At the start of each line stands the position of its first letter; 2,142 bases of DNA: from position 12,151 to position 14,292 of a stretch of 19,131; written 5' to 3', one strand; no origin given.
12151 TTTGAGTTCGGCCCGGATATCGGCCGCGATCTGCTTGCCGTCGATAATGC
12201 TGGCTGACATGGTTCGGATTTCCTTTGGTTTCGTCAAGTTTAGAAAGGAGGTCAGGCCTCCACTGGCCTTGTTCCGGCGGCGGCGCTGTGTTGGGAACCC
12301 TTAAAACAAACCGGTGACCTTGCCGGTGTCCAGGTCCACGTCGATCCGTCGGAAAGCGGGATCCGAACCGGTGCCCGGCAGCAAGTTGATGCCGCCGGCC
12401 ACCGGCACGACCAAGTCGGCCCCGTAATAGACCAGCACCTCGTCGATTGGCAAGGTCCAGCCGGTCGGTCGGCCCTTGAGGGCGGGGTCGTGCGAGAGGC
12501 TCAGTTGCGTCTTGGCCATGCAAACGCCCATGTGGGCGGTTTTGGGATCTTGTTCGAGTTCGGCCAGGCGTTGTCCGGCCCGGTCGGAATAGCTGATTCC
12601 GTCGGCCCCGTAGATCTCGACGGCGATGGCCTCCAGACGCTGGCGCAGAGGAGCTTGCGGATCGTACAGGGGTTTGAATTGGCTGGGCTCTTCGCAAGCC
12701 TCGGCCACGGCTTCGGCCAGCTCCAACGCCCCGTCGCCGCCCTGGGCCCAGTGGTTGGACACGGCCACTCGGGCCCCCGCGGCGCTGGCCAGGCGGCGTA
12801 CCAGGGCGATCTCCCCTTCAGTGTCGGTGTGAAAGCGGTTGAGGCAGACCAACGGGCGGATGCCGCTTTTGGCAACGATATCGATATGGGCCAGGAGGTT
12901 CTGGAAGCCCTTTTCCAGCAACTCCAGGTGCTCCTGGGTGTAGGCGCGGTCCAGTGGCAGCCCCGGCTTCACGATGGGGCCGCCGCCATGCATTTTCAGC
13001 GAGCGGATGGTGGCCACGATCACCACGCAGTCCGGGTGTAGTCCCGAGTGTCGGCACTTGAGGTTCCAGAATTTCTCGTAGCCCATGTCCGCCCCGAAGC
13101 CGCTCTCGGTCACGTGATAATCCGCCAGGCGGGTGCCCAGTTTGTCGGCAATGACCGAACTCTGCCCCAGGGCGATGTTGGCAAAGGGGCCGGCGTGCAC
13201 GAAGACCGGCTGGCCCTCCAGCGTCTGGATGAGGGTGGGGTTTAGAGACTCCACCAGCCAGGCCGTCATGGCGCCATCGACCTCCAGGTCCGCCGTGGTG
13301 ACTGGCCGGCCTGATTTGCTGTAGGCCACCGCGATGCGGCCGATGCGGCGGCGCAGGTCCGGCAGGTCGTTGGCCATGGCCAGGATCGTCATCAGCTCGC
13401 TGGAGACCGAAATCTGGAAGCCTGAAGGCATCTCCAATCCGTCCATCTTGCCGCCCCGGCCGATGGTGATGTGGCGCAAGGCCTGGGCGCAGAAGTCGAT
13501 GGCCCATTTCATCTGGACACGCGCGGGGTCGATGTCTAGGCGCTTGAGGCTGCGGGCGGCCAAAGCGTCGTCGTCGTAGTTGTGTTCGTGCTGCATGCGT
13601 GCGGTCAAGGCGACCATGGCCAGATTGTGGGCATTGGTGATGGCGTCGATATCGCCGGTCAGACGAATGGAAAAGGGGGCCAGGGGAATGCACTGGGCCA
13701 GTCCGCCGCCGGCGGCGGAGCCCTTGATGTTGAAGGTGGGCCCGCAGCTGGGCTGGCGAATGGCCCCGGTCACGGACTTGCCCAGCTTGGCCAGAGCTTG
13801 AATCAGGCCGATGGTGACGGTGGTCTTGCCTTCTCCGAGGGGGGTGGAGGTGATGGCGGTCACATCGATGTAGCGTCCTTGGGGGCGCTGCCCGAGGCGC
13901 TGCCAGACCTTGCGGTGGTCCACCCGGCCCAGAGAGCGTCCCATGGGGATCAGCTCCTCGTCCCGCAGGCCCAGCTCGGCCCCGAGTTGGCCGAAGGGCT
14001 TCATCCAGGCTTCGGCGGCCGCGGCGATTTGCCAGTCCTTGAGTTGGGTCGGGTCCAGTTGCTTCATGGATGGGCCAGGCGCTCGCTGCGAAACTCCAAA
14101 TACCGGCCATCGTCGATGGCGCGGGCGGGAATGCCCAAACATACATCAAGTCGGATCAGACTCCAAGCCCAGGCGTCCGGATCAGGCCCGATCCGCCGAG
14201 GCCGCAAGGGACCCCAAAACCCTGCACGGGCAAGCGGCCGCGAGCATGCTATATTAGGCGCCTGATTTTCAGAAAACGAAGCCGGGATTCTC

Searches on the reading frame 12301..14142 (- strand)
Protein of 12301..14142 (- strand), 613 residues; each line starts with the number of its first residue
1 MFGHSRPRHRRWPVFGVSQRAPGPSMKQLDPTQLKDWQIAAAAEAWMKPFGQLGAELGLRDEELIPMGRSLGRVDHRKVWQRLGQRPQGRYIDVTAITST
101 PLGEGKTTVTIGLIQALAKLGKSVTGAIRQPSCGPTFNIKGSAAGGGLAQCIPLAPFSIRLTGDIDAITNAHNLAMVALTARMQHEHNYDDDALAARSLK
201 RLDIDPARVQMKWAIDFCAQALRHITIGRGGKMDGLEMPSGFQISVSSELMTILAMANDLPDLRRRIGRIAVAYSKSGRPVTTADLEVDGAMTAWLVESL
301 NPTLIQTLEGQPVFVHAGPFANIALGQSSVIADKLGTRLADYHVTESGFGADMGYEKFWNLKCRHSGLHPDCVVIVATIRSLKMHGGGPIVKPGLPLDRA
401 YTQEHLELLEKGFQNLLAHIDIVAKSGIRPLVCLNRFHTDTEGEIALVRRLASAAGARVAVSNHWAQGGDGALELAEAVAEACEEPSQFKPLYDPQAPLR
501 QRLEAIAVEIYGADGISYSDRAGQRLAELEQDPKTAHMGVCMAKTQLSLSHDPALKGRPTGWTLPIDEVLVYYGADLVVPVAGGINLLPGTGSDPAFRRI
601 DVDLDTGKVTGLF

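Call 17: search_protein_families(library=pfam, proteins=[window:12301-14142:-], max_evalue=0.001)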
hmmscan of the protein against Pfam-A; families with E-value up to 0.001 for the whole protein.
window:12301-14142:- (613 aa): 2 families
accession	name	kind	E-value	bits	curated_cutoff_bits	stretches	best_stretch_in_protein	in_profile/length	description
PF01268.25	FTHFS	-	1.1e-218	727.5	27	1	35-613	2-556/556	Formate--tetrahydrofolate ligase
PF01656.29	CbiA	-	1.2e-05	25.7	25.4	0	96-125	2-31/125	CobQ/CobB/MinD/ParA nucleotide binding domain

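Call 23: list_cluster_members(proteins=[P0001, P0002, window:12301-14142:-, window:1434-2786:+])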
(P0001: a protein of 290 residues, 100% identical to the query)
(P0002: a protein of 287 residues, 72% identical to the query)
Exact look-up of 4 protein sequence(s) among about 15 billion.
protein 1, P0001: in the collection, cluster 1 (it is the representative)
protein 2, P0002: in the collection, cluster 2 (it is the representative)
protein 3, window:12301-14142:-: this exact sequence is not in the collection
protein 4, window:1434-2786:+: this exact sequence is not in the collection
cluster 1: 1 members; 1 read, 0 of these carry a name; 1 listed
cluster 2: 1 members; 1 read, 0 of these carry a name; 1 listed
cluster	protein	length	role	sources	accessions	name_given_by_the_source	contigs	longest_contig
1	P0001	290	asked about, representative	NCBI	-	-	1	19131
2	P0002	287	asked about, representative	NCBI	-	-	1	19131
